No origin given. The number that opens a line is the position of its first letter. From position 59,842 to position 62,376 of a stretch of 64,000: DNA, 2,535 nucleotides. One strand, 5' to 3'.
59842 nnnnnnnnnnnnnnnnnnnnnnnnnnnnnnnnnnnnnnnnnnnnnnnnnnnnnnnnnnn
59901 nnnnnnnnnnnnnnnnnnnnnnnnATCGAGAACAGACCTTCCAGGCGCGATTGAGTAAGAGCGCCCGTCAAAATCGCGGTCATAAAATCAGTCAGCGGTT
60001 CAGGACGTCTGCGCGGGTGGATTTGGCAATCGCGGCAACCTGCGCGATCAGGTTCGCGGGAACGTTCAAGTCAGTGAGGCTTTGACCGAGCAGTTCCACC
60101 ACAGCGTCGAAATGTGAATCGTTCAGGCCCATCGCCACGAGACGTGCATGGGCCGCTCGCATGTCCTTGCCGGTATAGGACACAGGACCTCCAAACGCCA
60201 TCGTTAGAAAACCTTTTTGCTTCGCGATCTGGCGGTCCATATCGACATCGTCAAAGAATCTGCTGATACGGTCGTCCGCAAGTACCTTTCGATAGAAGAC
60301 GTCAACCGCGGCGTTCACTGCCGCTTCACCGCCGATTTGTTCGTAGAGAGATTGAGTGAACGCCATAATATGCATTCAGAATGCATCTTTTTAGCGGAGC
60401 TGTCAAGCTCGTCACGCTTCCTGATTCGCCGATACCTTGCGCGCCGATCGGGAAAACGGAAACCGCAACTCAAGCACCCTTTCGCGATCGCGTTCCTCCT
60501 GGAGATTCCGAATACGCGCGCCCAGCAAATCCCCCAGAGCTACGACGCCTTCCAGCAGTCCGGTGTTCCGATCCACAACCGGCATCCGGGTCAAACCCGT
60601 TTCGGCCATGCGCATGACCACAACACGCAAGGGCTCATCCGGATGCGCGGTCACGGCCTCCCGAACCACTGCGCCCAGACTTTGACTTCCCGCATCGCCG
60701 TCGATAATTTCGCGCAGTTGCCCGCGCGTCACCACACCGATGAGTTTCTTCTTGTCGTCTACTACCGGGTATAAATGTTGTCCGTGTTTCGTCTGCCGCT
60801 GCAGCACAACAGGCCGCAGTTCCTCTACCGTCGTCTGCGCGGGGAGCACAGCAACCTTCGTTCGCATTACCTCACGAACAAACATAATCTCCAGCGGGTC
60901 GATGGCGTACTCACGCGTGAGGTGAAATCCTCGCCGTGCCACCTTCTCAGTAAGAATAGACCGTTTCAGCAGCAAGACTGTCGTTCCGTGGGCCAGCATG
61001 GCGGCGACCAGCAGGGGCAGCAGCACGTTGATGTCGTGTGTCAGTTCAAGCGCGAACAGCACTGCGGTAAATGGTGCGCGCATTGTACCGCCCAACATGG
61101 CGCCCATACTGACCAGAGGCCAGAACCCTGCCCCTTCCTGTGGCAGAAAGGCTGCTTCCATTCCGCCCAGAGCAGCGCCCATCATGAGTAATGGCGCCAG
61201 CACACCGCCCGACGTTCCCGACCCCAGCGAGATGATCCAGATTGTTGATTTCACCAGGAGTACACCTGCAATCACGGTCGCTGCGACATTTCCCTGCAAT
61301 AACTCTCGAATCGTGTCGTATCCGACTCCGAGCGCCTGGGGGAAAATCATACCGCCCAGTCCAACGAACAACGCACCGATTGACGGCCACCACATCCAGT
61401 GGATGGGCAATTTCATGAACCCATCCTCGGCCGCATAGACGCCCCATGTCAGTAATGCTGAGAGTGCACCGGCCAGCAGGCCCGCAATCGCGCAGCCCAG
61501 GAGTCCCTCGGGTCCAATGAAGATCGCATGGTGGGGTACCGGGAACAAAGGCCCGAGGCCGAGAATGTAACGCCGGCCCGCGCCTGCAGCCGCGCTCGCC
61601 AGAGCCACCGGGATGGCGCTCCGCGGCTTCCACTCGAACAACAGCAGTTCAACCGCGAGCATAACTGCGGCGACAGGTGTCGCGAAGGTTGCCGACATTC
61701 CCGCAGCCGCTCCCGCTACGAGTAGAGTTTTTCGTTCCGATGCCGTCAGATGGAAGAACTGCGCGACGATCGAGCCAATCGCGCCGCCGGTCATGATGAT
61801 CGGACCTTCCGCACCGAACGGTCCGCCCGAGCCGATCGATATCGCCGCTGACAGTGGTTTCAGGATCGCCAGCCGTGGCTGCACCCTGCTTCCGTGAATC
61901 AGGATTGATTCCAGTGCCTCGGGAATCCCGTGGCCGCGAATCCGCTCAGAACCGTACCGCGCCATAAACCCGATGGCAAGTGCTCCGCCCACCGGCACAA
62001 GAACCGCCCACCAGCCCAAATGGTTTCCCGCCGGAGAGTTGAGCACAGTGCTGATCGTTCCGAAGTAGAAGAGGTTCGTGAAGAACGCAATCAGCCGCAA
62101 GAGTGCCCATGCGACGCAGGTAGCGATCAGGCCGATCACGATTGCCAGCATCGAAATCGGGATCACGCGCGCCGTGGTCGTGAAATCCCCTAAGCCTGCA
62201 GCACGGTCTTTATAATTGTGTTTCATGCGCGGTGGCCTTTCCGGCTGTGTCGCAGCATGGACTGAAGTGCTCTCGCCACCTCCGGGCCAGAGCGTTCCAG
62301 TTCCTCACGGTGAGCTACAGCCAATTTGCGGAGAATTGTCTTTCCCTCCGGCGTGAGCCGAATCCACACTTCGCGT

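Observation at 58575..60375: Split flavohaemoglobin-like NO-detoxification module: truncated haemoglobin N, a 2Fe-2S/FNR reductase, and an Rrf2 (NsrR-like) regulator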

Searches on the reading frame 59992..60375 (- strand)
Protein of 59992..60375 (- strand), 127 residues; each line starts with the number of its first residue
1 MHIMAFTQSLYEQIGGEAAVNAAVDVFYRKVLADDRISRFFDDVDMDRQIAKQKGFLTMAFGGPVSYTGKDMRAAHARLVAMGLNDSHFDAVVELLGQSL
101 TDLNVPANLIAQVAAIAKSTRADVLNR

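Call 4: search_protein_families(library=pfam, proteins=[window:59992-60375:-], max_evalue=0.01)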
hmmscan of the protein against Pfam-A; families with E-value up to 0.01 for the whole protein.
window:59992-60375:- (127 aa): 2 families
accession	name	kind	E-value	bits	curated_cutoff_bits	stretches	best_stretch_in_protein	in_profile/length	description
PF01152.27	Bac_globin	-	1e-18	68.1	21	1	9-125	1-120/121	Bacterial-like globin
PF11563.14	Protoglobin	-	0.002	18.6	25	1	17-57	30-67/158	Protoglobin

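Call 7: search_protein_families(library=ncbifam, proteins=[window:59992-60375:-], max_evalue=0.001)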
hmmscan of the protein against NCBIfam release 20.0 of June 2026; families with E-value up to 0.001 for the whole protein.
window:59992-60375:- (127 aa): 0 families

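Call 13: find_homologous_proteins(query=window:59992-60366:-)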
Query window:59992-60366:- (124 aa): 7398 proteins with E <= 0.001 among 7423 candidates; the best 120 are listed.
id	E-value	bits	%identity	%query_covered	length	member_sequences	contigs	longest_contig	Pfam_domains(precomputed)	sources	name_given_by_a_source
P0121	3.2e-75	267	-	-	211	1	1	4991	PF01152.28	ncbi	-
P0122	1.3e-72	259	100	100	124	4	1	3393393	PF01152.28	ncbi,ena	-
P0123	1.3e-67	243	94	100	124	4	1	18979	PF01152.28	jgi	jgi:hemoglobin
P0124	3.7e-67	241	93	100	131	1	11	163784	PF01152.28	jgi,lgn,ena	jgi:hemoglobin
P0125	6.4e-66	237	90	100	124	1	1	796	PF01152.28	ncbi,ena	-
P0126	1.1e-65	236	91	100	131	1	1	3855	PF01152.28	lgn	-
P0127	1.4e-65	236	91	100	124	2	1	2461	PF01152.28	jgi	jgi:hemoglobin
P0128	5.1e-65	234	90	100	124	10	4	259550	PF01152.28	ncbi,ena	-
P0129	1.6e-64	233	90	100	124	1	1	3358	PF01152.28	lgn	-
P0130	3.8e-64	231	90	100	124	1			PF01152.28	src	-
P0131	1.3e-63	230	90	100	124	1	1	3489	PF01152.28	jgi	jgi:hemoglobin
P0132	1.5e-63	229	87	100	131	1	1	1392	PF01152.28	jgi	jgi:hemoglobin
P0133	6.1e-63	228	88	100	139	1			PF01152.28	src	-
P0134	9.1e-63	227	88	97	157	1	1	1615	PF01152.28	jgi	jgi:hemoglobin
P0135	2.7e-62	225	88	96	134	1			PF01152.28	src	-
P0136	2.7e-62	225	86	100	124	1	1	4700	PF01152.28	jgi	-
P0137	3.2e-62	225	86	100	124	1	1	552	PF01152.28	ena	-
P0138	3.5e-62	225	89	96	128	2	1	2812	PF01152.28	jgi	jgi:hemoglobin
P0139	1.3e-61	223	84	100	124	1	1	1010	PF01152.28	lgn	-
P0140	1.7e-61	223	75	96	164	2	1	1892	PF01152.28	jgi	-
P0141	2.0e-61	223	87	96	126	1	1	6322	PF01152.28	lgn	-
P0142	2.1e-61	223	85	100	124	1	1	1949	PF01152.28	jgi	-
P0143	2.2e-61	223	85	100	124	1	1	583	PF01152.28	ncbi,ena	-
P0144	3.0e-61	222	84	100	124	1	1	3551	PF01152.28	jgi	-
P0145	7.8e-61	221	86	98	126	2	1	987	PF01152.28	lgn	-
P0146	2.0e-60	219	84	98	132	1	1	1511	PF01152.28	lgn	-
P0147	3.3e-60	219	84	100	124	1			PF01152.28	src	-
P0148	4.8e-59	215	85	96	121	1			PF01152.28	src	-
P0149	6.0e-59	215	-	-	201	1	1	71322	PF01152.28,PF11563.15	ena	-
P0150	7.1e-59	214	81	100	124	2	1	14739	PF01152.28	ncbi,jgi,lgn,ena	jgi:hemoglobin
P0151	2.1e-58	213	85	96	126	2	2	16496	PF01152.28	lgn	-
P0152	8.0e-58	211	67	96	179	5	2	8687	PF01152.28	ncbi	-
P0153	1.1e-57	211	83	98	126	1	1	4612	PF01152.28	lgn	-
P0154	4.0e-57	209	82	98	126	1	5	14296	PF01152.28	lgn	-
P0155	9.9e-57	208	80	98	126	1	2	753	PF01152.28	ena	-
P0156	1.1e-56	207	80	98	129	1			PF01152.28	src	-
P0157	1.2e-56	207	81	96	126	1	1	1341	PF01152.28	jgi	jgi:hemoglobin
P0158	1.2e-56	207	83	98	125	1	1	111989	PF01152.28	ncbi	-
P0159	1.3e-56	207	81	96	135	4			PF01152.28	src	-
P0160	1.6e-56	207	77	98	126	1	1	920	PF01152.28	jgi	jgi:hemoglobin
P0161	2.1e-56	207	81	98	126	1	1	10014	PF01152.28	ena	-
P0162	2.6e-56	206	81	98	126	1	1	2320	PF01152.28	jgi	jgi:hemoglobin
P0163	4.5e-56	205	80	99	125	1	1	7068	PF01152.28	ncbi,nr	ncbi:MAG TPA: group 1 truncated hemoglobin [Bryobacteraceae bacterium]|nr:group 1 truncated hemoglob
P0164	5.7e-56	205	80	99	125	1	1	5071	PF01152.28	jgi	jgi:hemoglobin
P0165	9.1e-56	204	82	96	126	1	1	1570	PF01152.28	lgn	-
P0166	1.1e-55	204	81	100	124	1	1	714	PF01152.28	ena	-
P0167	1.5e-55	204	80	97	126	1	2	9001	PF01152.28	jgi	jgi:hemoglobin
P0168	1.6e-55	204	76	99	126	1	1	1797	PF01152.28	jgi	jgi:hemoglobin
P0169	1.6e-55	204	79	96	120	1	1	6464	PF01152.28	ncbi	ncbi:MAG: group 1 truncated hemoglobin [Acidobacteriota bacterium]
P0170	1.6e-55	204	77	99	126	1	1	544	PF01152.28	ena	-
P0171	1.8e-55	204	79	99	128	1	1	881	PF01152.28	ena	-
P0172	2.2e-55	203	77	99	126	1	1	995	PF01152.28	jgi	jgi:hemoglobin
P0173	2.3e-55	203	81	96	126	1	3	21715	PF01152.28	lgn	-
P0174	2.3e-55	203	81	96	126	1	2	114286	PF01152.28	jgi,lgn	jgi:hemoglobin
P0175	2.5e-55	203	77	98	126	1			PF01152.28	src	-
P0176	2.5e-55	203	79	98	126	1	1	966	PF01152.28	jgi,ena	-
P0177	2.6e-55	203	82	96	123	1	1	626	PF01152.28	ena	-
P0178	2.7e-55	203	78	99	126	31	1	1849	PF01152.28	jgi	jgi:hemoglobin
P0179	3.0e-55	203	79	98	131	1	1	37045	PF01152.28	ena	-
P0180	3.1e-55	203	80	96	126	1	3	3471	PF01152.28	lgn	-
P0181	3.5e-55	203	76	99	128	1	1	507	PF01152.28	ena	-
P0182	4.0e-55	202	78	99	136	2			PF01152.28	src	-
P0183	4.0e-55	202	77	98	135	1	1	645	PF01152.28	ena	-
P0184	4.0e-55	202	82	96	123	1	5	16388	PF01152.28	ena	-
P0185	4.5e-55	202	76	99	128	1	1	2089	PF01152.28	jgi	jgi:hemoglobin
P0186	4.5e-55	202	79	96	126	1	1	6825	PF01152.28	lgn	-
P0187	5.4e-55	202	78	99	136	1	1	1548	PF01152.28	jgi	jgi:hemoglobin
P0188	5.6e-55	202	77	98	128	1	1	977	PF01152.28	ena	-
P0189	7.0e-55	202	79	98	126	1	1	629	PF01152.28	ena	-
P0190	7.1e-55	202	81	98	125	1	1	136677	PF01152.28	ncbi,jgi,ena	jgi:hemoglobin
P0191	7.4e-55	202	77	99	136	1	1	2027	PF01152.28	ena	-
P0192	7.6e-55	202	78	99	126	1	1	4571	PF01152.28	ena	-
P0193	8.6e-55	201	77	98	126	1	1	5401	PF01152.28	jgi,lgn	jgi:hemoglobin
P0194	9.0e-55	201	79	99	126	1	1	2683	PF01152.28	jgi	jgi:hemoglobin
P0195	1.1e-54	201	78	97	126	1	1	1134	PF01152.28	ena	-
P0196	1.3e-54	201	76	99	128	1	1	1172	PF01152.28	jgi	jgi:hemoglobin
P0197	1.3e-54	201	80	96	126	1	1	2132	PF01152.28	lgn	-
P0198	1.4e-54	201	78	98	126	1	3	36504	PF01152.28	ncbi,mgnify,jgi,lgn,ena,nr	ncbi:MAG: group 1 truncated hemoglobin [Bryobacteraceae bacterium]|mgnify:CR=1 FL=1|nr:group 1 trunc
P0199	1.7e-54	200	77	99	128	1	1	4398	PF01152.28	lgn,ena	-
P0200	1.7e-54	200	76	99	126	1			PF01152.28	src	-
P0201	1.7e-54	200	78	98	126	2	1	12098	PF01152.28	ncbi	ncbi:MAG: group 1 truncated hemoglobin [Bryobacteraceae bacterium]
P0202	2.4e-54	200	79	98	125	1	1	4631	PF01152.28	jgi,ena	jgi:hemoglobin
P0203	2.5e-54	200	78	99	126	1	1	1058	PF01152.28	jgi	jgi:hemoglobin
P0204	2.5e-54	200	82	97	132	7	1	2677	PF01152.28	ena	-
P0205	2.6e-54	200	79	96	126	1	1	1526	PF01152.28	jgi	-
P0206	2.7e-54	200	76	99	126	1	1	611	PF01152.28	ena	-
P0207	3.1e-54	200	79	98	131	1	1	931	PF01152.28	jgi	jgi:hemoglobin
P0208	3.1e-54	200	78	96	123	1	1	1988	PF01152.28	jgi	jgi:hemoglobin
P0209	3.1e-54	200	76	99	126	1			PF01152.28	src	-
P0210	3.3e-54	199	76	99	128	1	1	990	PF01152.28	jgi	jgi:hemoglobin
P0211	3.4e-54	199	79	96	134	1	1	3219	PF01152.28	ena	-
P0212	3.4e-54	199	77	98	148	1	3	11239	PF01152.28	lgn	-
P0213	3.6e-54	199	80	98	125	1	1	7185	PF01152.28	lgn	-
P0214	3.9e-54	199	76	99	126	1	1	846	PF01152.28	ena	-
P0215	4.0e-54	199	79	97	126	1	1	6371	PF01152.28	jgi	jgi:hemoglobin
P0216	4.2e-54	199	76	99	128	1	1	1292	PF01152.28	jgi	jgi:hemoglobin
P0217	4.4e-54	199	78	97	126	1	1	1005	PF01152.28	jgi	jgi:hemoglobin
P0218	4.4e-54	199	80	96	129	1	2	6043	PF01152.28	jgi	jgi:hemoglobin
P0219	5.1e-54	199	76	98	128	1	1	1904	PF01152.28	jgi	jgi:hemoglobin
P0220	5.5e-54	199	77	98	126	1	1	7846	PF01152.28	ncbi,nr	ncbi:MAG: group 1 truncated hemoglobin [Bryobacterales bacterium]|nr:group 1 truncated hemoglobin [B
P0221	5.6e-54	199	77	99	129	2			PF01152.28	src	-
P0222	6.0e-54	199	77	98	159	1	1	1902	PF01152.28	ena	-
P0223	6.8e-54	198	78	97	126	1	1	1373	PF01152.28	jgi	jgi:hemoglobin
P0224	6.8e-54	198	81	97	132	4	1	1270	PF01152.28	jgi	jgi:hemoglobin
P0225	7.0e-54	198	77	98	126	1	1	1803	PF01152.28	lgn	-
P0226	7.8e-54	198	68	100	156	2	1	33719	PF01152.28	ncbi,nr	ncbi:MAG: group 1 truncated hemoglobin [Nitrosomonadales bacterium]|nr:group 1 truncated hemoglobin 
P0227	8.9e-54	198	77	96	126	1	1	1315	PF01152.28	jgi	jgi:hemoglobin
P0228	9.9e-54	198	74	99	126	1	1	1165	PF01152.28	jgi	jgi:hemoglobin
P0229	1.1e-53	198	78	96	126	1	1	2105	PF01152.28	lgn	-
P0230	1.1e-53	198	78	98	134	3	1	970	PF01152.28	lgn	-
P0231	1.1e-53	198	81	96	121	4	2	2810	PF01152.28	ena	-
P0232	1.1e-53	198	76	98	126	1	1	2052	PF01152.28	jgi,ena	jgi:hemoglobin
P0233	1.1e-53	198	80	96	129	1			PF01152.28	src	-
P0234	1.1e-53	198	78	96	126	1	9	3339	PF01152.28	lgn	-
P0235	1.2e-53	198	75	100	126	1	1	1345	PF01152.28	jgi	jgi:hemoglobin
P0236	1.2e-53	198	77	98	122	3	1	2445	PF01152.28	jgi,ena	-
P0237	1.2e-53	198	75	98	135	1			PF01152.28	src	-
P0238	1.2e-53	198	74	98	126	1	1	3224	PF01152.28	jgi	jgi:hemoglobin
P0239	1.3e-53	198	81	96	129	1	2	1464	PF01152.28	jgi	jgi:hemoglobin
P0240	1.3e-53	198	76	96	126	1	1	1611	PF01152.28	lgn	-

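Call 23: find_encoding_contigs(protein=P0122, flank=10000, max_places=3)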
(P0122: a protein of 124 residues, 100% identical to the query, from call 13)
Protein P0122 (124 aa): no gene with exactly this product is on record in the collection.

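Call 28: search_solved_structures(query=window:59992-60366:-, show_alignments=3, max_evalue=0.00001)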
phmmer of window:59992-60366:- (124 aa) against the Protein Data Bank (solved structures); distinct sequences matched with E-value up to 0.00001: 30.
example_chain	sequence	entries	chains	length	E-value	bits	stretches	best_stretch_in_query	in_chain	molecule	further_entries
2hz2_A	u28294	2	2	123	1.1e-33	118.8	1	6-123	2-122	Cyanoglobin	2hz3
1s69_A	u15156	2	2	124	1.6e-33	118.3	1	6-123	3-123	Cyanoglobin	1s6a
1mwb_A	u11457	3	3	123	2e-33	118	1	6-123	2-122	Cyanoglobin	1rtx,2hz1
2ksc_A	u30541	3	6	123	1.2e-30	109.1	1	6-124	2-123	Cyanoglobin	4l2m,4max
3aq5_A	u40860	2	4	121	1.8e-29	105.3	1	4-123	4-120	Group 1 truncated hemoglobin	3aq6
3aq9_A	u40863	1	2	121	4.7e-29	103.9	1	4-123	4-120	Group 1 truncated hemoglobin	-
3aq8_A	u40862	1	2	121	4.8e-29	103.9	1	4-123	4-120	Group 1 truncated hemoglobin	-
3aq7_A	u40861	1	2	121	6.7e-29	103.4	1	4-123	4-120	Group 1 truncated hemoglobin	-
4xdi_A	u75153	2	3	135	1.6e-27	99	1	4-119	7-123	Chlamydomonas reinhardtii THB1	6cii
1dly_A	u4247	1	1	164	6.5e-27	97.1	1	5-123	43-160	HEMOGLOBIN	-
1uvx_A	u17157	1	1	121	7.1e-27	96.9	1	6-123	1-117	GLOBIN LI637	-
1dlw_A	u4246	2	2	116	4.9e-22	81.4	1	6-122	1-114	HEMOGLOBIN | MYOGLOBIN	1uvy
6bme_A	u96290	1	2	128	4.1e-21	78.4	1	6-114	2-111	Truncated hemoglobin 4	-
5ab8_A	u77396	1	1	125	8e-19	71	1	6-121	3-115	GROUP 1 TRUNCATED HEMOGLOBIN GLBN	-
1idr_A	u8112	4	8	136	9.2e-19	70.8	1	6-121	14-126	HEMOGLOBIN HBN | Hemoglobin-like protein HbN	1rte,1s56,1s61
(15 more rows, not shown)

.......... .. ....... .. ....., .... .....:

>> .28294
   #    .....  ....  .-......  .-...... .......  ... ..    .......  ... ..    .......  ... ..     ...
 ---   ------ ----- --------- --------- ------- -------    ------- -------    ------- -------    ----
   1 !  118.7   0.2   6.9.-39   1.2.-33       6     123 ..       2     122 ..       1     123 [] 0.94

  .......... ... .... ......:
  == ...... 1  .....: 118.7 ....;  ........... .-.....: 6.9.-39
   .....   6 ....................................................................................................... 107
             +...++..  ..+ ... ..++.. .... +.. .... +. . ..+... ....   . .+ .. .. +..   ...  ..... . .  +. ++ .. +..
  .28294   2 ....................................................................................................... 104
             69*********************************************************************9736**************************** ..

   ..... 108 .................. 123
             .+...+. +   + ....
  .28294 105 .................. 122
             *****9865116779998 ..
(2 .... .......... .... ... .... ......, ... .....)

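Call 53: find_encoding_contigs(protein=P0286, flank=5000, max_places=2)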
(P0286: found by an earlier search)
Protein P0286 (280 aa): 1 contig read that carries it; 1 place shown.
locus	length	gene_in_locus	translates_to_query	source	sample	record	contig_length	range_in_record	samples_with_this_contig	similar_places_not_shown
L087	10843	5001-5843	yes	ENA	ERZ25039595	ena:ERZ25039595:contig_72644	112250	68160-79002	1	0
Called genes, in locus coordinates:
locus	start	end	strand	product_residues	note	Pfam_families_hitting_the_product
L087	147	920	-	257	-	-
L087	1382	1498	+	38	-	-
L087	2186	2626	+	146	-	PF12802:MarR_2, PF01047:MarR (weak)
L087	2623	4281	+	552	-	PF00654:Voltage_CLC, PF00571:CBS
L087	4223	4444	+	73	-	PF00571:CBS (weak)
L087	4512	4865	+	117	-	PF01152:Bac_globin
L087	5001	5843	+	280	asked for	PF00970:FAD_binding_6, PF00175:NAD_binding_1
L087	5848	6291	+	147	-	PF02082:Rrf2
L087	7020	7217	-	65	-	-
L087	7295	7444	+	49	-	-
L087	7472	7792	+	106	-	-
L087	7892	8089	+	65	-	-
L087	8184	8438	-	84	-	-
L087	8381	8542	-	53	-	-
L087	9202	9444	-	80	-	-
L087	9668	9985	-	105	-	-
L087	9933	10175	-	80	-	-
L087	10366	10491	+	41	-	-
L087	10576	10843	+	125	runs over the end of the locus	-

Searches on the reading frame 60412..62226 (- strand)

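Call 4: search_protein_families(library=pfam, proteins=[window:60412-62226:-], max_evalue=0.01)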
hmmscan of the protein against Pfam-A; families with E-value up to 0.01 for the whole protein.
window:60412-62226:- (604 aa): 2 families
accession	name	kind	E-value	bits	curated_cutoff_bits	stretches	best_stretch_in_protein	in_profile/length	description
PF00654.25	Voltage_CLC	-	7.8e-74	249.3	24.8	1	81-415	1-344/346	Voltage gated chloride channel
PF00571.33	CBS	-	5.6e-19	68.6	24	2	450-508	1-55/57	CBS domain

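Call 7: search_protein_families(library=ncbifam, proteins=[window:60412-62226:-], max_evalue=0.001)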
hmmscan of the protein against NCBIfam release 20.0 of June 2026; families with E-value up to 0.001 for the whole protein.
window:60412-62226:- (604 aa): 11 families
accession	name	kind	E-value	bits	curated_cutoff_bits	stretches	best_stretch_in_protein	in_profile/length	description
NF002505.0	PRK01862.1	equivalog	7.8e-63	213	482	1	26-574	26-573/577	ClcB-like voltage-gated chloride channel protein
NF003640.0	PRK05277.1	equivalog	5.4e-42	144.1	350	1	20-425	29-443/471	H(+)/Cl(-) exchange transporter ClcA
NF002437.0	PRK01610.1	equivalog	1.5e-32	113.2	425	1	25-431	16-427/429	voltage-gated ClC-type chloride channel ClcB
NF038279.1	TF_CBS_SpxR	exception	2.9e-06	26.3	600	1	452-564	192-298/427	CBS-HotDog domain-containing transcription factor SpxR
NF011448.0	PRK14869.2-4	equivalog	1.9e-05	23.2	562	0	521-580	81-140/563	putative manganese-dependent inorganic diphosphatase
TIGR01186.1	proV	subfamily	2.3e-05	23.7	326.6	1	449-511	303-360/363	betaine/proline/choline family ABC transporter ATP-binding protein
TIGR01302.1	IMP_dehydrog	equivalog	0.0004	19.4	481.5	0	447-506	142-198/450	IMP dehydrogenase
NF011442.0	PRK14869.1-4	equivalog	0.00045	18.8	400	0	450-505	249-300/543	putative manganese-dependent inorganic diphosphatase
NF053603.1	HhpR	exception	0.00048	19.4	520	1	466-572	15-118/282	CBS domain-containing high hydrostatic pressure regulator HhpR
NF011443.0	PRK14869.1-5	equivalog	0.00056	18.5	335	0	449-504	248-300/546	putative manganese-dependent inorganic diphosphatase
NF008581.0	PRK11543.1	equivalog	0.00066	18.8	481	1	450-571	199-319/321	arabinose-5-phosphate isomerase GutQ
